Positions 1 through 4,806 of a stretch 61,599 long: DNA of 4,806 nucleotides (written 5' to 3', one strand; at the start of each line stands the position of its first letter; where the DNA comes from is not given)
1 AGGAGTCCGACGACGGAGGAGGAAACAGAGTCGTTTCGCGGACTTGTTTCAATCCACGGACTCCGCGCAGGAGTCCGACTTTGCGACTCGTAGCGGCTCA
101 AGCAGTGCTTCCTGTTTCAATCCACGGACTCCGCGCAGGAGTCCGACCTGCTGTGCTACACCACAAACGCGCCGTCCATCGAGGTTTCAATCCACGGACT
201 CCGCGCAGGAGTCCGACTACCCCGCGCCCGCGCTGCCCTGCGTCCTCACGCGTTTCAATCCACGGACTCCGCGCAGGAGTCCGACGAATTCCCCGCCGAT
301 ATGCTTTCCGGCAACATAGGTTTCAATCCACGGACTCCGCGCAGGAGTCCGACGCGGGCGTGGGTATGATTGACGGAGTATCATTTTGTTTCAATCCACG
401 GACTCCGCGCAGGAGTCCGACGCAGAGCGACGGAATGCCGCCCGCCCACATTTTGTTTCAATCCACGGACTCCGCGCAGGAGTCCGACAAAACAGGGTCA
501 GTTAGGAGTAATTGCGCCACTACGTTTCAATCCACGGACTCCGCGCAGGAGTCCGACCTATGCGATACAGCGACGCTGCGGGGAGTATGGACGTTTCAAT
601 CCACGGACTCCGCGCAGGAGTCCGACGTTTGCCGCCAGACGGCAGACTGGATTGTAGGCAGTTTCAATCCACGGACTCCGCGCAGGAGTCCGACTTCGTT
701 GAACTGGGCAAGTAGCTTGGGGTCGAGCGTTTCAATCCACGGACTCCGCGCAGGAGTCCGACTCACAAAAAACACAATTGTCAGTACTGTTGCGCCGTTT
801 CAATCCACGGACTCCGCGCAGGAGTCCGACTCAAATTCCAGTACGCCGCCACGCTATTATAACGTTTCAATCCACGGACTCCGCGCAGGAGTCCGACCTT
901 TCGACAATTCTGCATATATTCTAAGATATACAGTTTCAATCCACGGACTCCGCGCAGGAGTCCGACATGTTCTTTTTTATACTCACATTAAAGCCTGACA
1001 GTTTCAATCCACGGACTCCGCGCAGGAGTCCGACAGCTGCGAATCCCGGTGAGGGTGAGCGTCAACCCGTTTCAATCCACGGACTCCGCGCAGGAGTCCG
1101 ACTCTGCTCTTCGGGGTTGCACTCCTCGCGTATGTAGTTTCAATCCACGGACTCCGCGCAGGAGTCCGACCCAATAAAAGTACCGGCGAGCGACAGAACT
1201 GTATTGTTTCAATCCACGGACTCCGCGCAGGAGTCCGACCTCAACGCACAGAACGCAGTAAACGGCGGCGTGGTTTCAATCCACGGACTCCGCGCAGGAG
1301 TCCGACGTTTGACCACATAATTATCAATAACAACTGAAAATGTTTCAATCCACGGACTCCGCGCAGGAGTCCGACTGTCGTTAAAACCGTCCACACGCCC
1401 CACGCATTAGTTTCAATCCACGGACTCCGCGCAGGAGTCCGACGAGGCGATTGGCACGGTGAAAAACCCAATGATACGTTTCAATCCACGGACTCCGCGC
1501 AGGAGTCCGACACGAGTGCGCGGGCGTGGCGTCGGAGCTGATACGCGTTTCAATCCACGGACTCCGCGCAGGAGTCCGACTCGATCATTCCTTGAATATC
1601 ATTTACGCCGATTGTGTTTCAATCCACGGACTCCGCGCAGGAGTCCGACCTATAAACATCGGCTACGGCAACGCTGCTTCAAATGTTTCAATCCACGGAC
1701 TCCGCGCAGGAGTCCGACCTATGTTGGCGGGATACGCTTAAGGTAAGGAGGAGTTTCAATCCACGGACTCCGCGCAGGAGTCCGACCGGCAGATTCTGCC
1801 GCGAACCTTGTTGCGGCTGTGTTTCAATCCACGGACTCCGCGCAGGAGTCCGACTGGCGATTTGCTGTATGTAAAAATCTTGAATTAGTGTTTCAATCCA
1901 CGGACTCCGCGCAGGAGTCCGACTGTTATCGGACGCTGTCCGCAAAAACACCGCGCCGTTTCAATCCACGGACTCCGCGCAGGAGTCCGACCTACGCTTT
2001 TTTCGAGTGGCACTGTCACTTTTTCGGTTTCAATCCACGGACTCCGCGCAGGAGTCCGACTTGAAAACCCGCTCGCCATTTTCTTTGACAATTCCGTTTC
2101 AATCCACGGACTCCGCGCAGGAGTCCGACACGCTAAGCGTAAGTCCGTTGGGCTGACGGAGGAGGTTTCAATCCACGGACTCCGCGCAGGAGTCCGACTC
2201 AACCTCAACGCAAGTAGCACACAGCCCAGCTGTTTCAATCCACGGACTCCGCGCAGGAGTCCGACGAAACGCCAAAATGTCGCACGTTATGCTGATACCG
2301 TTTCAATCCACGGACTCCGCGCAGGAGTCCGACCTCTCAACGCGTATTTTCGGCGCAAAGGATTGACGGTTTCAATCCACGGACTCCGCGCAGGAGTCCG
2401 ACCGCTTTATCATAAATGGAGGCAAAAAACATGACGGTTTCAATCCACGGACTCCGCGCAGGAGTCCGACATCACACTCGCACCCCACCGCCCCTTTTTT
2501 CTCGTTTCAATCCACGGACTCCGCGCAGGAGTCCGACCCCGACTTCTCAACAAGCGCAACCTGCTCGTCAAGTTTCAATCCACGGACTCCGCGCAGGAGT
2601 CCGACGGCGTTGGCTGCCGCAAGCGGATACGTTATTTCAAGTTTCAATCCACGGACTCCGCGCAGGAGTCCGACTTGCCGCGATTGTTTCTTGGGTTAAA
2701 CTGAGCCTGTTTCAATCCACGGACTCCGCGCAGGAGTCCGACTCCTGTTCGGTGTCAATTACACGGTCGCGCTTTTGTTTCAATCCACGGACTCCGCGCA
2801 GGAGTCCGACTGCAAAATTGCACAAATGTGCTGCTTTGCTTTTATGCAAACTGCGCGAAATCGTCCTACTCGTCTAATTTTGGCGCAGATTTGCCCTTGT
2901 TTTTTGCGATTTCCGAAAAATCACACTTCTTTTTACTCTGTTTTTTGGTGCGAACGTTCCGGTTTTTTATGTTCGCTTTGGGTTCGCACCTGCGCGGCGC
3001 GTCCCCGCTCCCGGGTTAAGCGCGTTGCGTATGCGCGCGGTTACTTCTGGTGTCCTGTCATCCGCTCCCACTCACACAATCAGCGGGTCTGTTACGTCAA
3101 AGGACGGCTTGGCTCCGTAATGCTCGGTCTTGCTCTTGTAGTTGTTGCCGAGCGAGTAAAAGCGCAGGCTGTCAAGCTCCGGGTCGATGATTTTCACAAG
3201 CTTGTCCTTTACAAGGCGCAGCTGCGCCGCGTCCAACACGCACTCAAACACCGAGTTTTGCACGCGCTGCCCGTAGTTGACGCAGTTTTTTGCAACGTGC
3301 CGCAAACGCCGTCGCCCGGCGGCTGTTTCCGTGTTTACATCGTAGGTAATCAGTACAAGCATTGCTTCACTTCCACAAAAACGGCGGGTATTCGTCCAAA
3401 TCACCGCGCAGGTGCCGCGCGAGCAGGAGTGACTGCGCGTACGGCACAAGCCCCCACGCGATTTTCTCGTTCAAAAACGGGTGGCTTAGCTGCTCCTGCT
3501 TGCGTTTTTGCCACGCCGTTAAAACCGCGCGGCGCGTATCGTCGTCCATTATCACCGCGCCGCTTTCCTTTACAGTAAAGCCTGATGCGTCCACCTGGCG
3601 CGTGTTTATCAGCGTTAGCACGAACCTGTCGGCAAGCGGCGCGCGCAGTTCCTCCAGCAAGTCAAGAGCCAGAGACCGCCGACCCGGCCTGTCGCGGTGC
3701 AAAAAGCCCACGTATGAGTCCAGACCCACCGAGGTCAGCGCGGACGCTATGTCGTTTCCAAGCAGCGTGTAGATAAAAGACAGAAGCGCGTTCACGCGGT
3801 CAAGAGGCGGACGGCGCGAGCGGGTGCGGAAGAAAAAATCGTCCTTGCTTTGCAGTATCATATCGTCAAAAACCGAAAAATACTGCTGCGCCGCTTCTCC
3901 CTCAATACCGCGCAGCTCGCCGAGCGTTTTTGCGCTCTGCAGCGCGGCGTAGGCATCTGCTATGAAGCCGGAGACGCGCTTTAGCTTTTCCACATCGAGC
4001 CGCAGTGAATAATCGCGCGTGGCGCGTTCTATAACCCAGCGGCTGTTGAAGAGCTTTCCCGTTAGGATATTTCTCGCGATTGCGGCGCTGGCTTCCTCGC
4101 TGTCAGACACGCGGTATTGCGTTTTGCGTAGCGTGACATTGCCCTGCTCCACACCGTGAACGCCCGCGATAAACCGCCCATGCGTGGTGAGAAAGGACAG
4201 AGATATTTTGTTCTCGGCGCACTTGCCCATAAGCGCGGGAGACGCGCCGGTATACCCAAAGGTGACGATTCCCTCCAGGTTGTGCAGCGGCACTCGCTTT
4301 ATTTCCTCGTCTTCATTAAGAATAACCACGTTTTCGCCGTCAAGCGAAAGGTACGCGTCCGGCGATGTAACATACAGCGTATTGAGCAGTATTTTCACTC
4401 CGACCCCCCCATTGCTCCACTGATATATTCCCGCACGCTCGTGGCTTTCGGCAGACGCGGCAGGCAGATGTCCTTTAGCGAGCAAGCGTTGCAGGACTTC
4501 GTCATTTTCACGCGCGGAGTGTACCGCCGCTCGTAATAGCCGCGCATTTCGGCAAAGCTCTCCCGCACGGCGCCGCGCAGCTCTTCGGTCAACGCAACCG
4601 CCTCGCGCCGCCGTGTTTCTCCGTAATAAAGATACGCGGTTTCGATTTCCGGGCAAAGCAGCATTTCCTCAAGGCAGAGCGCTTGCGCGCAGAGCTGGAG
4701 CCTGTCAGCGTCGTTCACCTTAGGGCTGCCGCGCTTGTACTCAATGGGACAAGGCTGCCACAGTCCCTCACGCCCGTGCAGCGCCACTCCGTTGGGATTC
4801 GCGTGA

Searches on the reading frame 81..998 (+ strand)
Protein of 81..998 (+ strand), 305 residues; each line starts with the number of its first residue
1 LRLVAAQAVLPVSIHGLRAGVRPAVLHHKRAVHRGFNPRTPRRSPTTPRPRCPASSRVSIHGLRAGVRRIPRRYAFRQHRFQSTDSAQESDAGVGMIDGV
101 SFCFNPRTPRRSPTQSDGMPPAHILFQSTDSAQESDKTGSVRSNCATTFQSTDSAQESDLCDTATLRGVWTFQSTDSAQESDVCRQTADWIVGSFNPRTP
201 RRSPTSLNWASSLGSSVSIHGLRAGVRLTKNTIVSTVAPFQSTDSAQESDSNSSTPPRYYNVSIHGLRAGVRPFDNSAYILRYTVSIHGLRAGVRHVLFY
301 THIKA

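Call 78: search_protein_families(library=pfam, proteins=[window:81-998:+], max_evalue=0.00001)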
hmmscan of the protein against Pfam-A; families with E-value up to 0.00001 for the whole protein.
window:81-998:+ (305 aa): 0 families

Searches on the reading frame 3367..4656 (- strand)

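Call 78: search_protein_families(library=pfam, proteins=[window:3367-4656:-], max_evalue=0.00001)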
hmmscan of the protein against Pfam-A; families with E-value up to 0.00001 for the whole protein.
window:3367-4656:- (429 aa): 1 family
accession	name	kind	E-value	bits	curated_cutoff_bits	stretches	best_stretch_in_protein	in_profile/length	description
PF01867.21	Cas_Cas1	-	3.3e-101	338.6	22.3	1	94-384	1-283/283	CRISPR associated protein Cas1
